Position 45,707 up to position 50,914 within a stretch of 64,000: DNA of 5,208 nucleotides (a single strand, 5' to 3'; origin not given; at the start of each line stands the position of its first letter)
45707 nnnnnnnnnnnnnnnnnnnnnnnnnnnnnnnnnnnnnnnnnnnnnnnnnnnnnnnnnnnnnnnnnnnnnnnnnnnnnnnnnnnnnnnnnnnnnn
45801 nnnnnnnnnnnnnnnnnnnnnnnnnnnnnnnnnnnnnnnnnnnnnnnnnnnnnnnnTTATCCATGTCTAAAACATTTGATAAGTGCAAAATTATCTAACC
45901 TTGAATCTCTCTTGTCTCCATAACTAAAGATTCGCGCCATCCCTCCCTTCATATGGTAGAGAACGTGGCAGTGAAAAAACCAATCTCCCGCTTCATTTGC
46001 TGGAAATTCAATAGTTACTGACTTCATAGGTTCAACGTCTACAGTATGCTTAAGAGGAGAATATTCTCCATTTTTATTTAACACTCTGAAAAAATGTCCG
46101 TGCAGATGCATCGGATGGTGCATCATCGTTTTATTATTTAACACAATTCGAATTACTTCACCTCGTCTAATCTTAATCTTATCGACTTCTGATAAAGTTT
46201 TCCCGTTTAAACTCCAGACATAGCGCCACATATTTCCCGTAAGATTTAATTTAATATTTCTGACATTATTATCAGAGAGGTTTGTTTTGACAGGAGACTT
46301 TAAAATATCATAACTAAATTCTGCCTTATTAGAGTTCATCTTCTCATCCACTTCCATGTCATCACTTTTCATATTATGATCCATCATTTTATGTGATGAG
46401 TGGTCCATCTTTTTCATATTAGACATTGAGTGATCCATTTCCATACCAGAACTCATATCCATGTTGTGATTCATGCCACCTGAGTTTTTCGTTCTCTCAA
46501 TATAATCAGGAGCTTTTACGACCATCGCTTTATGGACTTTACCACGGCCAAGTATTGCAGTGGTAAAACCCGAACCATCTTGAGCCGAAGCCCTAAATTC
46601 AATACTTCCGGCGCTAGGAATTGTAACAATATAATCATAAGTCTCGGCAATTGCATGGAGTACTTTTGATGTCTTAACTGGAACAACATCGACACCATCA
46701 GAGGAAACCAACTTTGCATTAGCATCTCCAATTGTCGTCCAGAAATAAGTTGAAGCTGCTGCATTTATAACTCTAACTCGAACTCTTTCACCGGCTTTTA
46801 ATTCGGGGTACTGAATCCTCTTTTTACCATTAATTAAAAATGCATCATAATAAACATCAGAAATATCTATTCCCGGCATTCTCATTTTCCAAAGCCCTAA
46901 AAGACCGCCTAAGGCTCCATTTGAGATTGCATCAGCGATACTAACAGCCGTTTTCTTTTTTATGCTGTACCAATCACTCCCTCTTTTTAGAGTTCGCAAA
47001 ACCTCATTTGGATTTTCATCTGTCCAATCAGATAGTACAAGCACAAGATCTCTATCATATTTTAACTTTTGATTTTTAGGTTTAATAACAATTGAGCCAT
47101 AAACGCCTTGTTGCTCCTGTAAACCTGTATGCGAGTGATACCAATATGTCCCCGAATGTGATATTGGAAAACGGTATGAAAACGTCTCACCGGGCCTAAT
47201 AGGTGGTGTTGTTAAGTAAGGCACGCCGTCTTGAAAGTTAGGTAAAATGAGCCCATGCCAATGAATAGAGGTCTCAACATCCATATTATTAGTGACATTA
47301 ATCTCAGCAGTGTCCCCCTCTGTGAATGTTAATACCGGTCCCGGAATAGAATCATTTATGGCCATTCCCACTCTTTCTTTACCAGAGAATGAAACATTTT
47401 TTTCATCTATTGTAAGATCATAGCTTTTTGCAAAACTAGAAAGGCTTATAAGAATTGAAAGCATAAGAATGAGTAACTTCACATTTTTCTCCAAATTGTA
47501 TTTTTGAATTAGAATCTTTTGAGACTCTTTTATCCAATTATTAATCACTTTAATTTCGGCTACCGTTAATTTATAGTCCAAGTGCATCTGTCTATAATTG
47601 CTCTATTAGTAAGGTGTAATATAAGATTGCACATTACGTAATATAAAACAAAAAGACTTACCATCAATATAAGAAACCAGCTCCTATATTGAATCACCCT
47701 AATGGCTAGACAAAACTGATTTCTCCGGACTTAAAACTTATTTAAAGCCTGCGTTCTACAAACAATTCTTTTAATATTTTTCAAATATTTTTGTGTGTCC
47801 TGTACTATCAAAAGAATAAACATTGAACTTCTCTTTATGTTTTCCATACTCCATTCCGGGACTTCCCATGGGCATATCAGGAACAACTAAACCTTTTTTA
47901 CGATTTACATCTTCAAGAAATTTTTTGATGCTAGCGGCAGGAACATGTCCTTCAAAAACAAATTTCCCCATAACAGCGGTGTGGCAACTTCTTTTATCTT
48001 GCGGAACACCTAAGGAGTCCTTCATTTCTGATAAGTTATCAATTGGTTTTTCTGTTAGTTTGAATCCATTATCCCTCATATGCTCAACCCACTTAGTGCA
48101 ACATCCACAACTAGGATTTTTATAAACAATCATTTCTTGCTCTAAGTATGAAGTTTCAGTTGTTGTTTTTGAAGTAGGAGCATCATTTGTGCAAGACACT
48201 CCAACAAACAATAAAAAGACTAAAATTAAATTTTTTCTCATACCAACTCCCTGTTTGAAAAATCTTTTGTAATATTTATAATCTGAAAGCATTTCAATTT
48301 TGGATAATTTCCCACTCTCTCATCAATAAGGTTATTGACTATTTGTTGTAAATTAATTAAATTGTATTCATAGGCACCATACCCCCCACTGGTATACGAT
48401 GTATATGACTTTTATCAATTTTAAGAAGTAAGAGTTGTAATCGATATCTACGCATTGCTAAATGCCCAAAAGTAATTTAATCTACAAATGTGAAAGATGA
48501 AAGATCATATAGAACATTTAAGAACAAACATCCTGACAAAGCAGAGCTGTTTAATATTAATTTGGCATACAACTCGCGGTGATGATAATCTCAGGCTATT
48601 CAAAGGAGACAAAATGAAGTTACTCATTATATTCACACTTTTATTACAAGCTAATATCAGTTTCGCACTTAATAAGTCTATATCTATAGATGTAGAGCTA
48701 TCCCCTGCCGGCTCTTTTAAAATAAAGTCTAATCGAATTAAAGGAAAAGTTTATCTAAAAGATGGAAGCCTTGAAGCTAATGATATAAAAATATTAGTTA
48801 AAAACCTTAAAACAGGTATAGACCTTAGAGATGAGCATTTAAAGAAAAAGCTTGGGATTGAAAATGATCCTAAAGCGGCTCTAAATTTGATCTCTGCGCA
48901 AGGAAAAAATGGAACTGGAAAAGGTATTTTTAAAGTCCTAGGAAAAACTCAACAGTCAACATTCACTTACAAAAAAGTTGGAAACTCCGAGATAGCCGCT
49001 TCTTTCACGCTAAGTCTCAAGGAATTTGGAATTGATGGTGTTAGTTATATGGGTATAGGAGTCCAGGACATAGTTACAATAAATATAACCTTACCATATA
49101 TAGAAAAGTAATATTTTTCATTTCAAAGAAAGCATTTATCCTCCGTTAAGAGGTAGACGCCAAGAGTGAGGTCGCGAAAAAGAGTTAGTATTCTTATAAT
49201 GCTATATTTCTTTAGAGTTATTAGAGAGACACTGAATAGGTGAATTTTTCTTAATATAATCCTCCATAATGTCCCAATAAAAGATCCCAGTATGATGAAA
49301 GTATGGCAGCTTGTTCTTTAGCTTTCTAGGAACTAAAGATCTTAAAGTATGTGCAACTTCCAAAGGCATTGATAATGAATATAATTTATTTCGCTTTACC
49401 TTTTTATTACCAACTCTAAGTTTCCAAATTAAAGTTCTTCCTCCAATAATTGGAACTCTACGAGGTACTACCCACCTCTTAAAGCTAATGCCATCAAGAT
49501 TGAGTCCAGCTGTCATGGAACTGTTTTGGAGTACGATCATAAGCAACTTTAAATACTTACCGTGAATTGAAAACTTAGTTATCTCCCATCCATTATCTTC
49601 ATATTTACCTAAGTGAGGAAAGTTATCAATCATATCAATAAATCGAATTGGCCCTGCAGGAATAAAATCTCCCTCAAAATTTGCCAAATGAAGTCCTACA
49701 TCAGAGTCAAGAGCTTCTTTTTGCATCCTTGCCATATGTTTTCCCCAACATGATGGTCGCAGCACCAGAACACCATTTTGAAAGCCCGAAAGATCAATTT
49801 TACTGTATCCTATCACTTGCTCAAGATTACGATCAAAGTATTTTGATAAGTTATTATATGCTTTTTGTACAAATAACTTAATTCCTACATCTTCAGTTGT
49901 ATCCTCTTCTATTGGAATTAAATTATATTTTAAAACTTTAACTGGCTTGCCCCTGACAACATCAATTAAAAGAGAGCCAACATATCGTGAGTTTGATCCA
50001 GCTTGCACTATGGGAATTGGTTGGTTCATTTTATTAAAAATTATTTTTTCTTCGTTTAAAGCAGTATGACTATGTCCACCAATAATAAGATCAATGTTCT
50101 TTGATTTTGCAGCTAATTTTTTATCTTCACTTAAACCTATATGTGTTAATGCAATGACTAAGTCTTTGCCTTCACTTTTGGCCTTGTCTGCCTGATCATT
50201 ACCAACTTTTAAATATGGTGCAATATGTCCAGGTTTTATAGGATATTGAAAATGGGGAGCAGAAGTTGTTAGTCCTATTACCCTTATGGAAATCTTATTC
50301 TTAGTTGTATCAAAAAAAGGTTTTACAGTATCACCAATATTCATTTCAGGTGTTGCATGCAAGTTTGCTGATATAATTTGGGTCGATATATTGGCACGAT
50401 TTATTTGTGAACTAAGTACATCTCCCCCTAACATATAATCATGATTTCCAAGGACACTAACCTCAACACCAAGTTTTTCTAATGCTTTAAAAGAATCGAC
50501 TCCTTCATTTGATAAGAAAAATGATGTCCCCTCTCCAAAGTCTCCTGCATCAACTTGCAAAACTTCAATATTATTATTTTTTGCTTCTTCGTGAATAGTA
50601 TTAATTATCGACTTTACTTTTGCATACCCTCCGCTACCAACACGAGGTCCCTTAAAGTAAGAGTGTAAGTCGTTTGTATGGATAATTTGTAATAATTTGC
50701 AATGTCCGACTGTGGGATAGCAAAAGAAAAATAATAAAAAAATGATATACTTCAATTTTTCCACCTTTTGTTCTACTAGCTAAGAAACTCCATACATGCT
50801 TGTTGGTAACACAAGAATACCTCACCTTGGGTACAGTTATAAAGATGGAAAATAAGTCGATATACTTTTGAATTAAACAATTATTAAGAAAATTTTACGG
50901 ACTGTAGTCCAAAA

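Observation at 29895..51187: At least eight CsoR-type operator boxes tie about 20 kb of mostly uncharacterised genes into one apparent copper regulon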

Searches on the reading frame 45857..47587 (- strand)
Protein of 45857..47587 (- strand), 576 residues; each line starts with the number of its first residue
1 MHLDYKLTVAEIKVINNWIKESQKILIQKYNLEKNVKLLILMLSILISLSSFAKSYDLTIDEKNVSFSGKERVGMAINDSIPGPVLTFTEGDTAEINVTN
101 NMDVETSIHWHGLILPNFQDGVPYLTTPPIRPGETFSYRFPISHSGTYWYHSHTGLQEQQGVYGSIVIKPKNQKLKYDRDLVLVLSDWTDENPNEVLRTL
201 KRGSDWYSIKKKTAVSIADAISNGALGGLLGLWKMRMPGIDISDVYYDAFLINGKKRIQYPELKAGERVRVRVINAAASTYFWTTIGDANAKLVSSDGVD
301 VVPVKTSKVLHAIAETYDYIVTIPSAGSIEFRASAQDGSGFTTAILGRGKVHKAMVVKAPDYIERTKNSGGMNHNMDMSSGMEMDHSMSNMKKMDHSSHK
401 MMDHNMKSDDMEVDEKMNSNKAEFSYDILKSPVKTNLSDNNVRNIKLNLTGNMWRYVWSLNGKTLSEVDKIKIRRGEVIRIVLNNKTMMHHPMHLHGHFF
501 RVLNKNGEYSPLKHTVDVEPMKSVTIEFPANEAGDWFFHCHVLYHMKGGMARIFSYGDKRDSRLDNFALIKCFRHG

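Call 8: search_protein_families(library=pfam, proteins=[window:45857-47587:-], max_evalue=0.01)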
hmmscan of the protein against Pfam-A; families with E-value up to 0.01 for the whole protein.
window:45857-47587:- (576 aa): 5 families
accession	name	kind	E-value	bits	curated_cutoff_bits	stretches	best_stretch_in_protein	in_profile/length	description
PF07732.21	Cu-oxidase_3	-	3.8e-49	166.1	21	2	60-172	2-118/119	Multicopper oxidase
PF07731.20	Cu-oxidase_2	-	9.6e-38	129.5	20.4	2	445-556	8-133/137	Multicopper oxidase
PF00394.28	Cu-oxidase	-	2.6e-13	50.8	21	1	204-325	8-124/157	Multicopper oxidase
PF13473.12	Cupredoxin_1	-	0.00013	22.4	27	0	467-548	33-100/104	Cupredoxin-like domain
PF23509.1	MSMEG_3727_PQQ-assoc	-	0.0062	16.4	27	0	90-171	65-137/152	MSMEG_3727, PQQ-associated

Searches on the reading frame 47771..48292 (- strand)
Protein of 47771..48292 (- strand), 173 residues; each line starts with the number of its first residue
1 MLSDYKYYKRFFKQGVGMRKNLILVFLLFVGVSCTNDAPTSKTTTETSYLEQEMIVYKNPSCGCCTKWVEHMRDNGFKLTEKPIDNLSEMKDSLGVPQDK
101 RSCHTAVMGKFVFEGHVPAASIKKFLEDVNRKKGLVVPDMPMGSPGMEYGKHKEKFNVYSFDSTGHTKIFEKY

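Call 8: search_protein_families(library=pfam, proteins=[window:47771-48292:-], max_evalue=0.01)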
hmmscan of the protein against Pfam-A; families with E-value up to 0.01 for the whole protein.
window:47771-48292:- (173 aa): 1 family
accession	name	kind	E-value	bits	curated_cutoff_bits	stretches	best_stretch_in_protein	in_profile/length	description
PF04214.18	DUF411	-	2.8e-21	75.4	27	1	101-147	2-48/48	Protein of unknown function, DUF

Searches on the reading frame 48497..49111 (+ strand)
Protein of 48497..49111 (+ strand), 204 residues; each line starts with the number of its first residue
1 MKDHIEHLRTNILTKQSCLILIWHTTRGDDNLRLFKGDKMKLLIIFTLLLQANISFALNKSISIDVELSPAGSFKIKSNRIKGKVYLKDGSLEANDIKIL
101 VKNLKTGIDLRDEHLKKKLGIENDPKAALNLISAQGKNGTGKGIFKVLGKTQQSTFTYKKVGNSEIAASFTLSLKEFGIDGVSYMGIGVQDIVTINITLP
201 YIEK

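Call 8: search_protein_families(library=pfam, proteins=[window:48497-49111:+], max_evalue=0.01)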
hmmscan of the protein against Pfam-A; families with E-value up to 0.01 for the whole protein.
window:48497-49111:+ (204 aa): 1 family
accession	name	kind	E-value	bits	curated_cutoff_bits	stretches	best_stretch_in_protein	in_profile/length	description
PF04264.18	YceI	-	2.3e-10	41.5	23.7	1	77-199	15-148/150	YceI-like domain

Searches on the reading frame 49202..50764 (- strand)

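Call 8: search_protein_families(library=pfam, proteins=[window:49202-50764:-], max_evalue=0.01)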
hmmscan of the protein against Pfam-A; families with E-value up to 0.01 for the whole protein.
window:49202-50764:- (520 aa): 1 family
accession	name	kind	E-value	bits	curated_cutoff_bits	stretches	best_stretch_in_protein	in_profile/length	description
PF00149.33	Metallophos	-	1.2e-11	45.9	21.5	1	26-234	2-190/191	Calcineurin-like phosphoesterase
